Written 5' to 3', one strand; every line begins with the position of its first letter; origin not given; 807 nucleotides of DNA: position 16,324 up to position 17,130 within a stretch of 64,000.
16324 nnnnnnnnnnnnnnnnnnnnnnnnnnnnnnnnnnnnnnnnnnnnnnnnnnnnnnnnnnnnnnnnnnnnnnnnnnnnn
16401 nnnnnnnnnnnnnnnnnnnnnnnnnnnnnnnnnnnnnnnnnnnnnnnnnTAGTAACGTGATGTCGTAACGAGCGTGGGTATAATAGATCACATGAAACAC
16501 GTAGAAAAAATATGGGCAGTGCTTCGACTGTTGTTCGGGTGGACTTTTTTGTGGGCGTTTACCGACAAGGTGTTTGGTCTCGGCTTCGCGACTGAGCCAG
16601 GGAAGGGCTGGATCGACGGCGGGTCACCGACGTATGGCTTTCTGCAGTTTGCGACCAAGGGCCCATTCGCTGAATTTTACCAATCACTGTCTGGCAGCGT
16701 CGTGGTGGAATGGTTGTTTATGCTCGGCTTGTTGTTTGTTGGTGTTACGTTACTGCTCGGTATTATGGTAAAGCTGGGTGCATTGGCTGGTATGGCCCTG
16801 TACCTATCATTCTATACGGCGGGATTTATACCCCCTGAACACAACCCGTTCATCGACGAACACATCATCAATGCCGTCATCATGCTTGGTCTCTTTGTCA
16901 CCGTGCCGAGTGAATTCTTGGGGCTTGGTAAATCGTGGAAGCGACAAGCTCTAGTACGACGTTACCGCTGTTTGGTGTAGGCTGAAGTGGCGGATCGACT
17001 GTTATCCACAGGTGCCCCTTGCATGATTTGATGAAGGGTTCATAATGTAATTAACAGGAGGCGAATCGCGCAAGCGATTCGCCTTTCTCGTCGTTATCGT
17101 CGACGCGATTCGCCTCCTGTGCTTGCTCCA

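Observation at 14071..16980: Redox module wedged behind rpsJ: VAO/PCMH-type flavoprotein oxidase translationally coupled to a 7-TM protein and a DoxX protein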

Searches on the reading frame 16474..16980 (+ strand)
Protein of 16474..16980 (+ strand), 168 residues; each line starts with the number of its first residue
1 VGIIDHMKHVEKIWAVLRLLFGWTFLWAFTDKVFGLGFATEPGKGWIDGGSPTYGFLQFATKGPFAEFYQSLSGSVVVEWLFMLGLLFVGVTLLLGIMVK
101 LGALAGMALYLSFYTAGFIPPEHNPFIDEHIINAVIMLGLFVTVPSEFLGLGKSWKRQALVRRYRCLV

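Call 9: search_protein_families(library=pfam, proteins=[window:16474-16980:+], max_evalue=0.01)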
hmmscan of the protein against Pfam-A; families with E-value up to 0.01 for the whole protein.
window:16474-16980:+ (168 aa): 0 families

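Call 10: search_protein_families(library=ncbifam, proteins=[window:16474-16980:+], max_evalue=1)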
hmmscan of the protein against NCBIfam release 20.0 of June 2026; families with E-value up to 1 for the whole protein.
window:16474-16980:+ (168 aa): 0 families

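Call 11: search_protein_families(library=pfam, proteins=[window:16474-16980:+, window:16489-16980:+], max_evalue=10)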
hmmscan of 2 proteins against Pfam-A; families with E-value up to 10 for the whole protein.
window:16474-16980:+ (168 aa): 1 family
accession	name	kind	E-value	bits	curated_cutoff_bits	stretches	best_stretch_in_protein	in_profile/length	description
PF07681.17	DoxX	-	0.012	16.6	23.6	1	14-109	2-75/85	DoxX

window:16489-16980:+ (163 aa): 2 families
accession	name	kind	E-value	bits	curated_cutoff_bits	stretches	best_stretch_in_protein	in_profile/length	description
PF07681.17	DoxX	-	0.0058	17.7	23.6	1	9-105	2-76/85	DoxX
PF07291.16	MauE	-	9.6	7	27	1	7-110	3-85/128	Methylamine utilisation protein MauE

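Call 24: find_homologous_proteins(query=window:16489-16980:+, max_evalue=0.001)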
Query window:16489-16980:+ (163 aa): 1653 proteins with E <= 0.001 among 1868 candidates; the best 120 are listed.
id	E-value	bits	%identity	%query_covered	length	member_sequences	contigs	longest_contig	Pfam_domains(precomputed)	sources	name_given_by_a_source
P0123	4.8e-103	360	100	99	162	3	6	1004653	-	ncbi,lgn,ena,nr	ncbi:MAG: DoxX family membrane protein [Candidatus Kaiserbacteria bacterium]|nr:DoxX family membrane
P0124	1.2e-75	271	72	98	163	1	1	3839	-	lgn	-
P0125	3.4e-75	270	71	98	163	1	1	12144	-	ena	-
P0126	4.7e-74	266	69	98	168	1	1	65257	PF04173.19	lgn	-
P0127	5.0e-72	259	70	98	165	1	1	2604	PF07681.18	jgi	jgi:thiosulfate dehydrogenase [quinone] large subunit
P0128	7.0e-71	256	69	98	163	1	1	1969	PF07681.18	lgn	-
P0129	2.3e-70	254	66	98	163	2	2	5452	-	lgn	-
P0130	4.1e-70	253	71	98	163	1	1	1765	PF07681.18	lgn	-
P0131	5.0e-69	250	68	98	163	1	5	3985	PF07681.18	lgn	-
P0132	2.1e-64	235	62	96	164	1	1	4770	-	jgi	-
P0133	3.6e-63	231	62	96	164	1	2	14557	PF07681.18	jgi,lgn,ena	-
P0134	3.0e-62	228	64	96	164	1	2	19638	-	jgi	-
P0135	4.2e-62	227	63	95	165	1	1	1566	-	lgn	-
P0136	4.6e-61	224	64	95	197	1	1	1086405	-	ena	-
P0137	6.0e-61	223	63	95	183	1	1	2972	-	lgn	-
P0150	6.7e-58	213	62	93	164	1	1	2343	PF07681.18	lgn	-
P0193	7.5e-55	203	59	96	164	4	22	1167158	-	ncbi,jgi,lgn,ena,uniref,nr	ncbi:MAG: hypothetical protein A2725_03050 [Candidatus Magasanikbacteria bacterium RIFCSPHIGHO2_01_F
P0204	3.8e-54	201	55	95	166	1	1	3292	PF07681.18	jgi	-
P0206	3.9e-54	201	57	96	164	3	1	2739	PF07681.18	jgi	-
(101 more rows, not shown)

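Call 25: find_encoding_contigs(protein=P0126, flank=5000, max_places=2)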
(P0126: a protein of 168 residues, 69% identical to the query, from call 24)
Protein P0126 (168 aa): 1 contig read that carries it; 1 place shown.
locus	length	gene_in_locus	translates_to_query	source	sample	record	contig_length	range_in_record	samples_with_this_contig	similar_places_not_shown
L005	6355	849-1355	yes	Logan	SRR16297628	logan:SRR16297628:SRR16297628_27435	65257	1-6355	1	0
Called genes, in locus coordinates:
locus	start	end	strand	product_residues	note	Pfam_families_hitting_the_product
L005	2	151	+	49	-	?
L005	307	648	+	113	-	PF00338:Ribosomal_S10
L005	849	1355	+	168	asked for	PF04173:DoxD (weak)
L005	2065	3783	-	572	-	PF01011:PQQ (faint), PF13360:PQQ_2, PF13570:Beta-prop_ACSF4, PF23414:Beta-prop_EML_2 (faint), PF23381:Beta-prop_IFT122_1st (faint), PF13360:PQQ_2, PF13570:Beta-prop_ACSF4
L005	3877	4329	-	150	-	-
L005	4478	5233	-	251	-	PF00881:Nitroreductase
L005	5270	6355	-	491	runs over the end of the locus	PF02624:YcaO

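Call 26: find_encoding_contigs(protein=P0125, flank=5000, max_places=2)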
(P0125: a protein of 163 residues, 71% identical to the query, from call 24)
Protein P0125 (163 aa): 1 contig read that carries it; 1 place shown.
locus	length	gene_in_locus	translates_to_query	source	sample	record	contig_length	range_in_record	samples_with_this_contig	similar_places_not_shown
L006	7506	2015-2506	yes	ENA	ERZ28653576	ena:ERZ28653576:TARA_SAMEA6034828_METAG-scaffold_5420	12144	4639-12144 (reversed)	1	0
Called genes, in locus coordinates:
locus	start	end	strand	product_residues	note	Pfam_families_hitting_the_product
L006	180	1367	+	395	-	PF00009:GTP_EFTU, PF03144:GTP_EFTU_D2, PF03143:GTP_EFTU_D3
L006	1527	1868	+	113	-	PF00338:Ribosomal_S10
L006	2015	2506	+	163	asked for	-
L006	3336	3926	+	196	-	PF00297:Ribosomal_L3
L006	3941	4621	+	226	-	PF00573:Ribosomal_L4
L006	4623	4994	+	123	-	PF00276:Ribosomal_L23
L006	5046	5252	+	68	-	-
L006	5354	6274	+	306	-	PF00181:Ribosomal_L2_N, PF03947:Ribosomal_L2_C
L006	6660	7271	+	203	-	-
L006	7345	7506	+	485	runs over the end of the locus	-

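Call 27: find_encoding_contigs(protein=P0193, flank=5000, max_places=4)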
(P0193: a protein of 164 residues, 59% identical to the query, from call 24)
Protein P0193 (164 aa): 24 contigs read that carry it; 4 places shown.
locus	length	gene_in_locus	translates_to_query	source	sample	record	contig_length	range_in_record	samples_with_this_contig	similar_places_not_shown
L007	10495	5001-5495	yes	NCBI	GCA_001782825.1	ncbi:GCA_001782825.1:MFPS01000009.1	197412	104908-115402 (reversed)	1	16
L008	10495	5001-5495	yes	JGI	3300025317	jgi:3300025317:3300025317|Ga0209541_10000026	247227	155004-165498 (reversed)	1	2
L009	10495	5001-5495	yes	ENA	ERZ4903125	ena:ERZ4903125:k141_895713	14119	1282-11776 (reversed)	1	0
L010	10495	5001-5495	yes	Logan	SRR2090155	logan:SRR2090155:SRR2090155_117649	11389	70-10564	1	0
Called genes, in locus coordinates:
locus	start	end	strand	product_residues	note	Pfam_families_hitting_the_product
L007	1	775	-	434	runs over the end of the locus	PF04932:Wzy_C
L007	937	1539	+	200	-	-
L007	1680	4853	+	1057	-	PF03781:FGE-sulfatase, PF13385:Laminin_G_3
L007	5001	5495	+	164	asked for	-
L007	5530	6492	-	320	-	PF13620:CarboxypepD_reg (weak)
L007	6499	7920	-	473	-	PF01943:Polysacc_synt, PF13440:Polysacc_synt_3, PF03023:MurJ (weak), PF01554:MatE (weak)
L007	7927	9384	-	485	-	PF00188:CAP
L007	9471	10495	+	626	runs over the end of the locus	PF16158:N_BRCA1_IG (weak), PF08486:SpoIID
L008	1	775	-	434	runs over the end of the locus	PF04932:Wzy_C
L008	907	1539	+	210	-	-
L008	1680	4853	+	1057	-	PF03781:FGE-sulfatase, PF13385:Laminin_G_3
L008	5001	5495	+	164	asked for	-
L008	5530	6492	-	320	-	PF13620:CarboxypepD_reg (weak)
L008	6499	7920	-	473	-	PF01943:Polysacc_synt, PF13440:Polysacc_synt_3, PF03023:MurJ (weak), PF01554:MatE (weak)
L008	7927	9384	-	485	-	PF00188:CAP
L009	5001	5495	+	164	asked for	-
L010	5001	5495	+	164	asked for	-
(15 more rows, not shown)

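Call 89: find_encoding_contigs(protein=P0124, flank=4000, max_places=2)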
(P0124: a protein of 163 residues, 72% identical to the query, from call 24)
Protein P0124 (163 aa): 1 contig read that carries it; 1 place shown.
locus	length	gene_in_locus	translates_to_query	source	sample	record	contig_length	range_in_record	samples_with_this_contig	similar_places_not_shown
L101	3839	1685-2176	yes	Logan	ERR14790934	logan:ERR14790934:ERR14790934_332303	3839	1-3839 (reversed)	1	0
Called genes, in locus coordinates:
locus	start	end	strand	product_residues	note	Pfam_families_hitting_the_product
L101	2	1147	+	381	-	?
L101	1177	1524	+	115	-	PF00338:Ribosomal_S10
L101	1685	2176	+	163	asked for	-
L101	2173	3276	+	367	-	PF00881:Nitroreductase (faint)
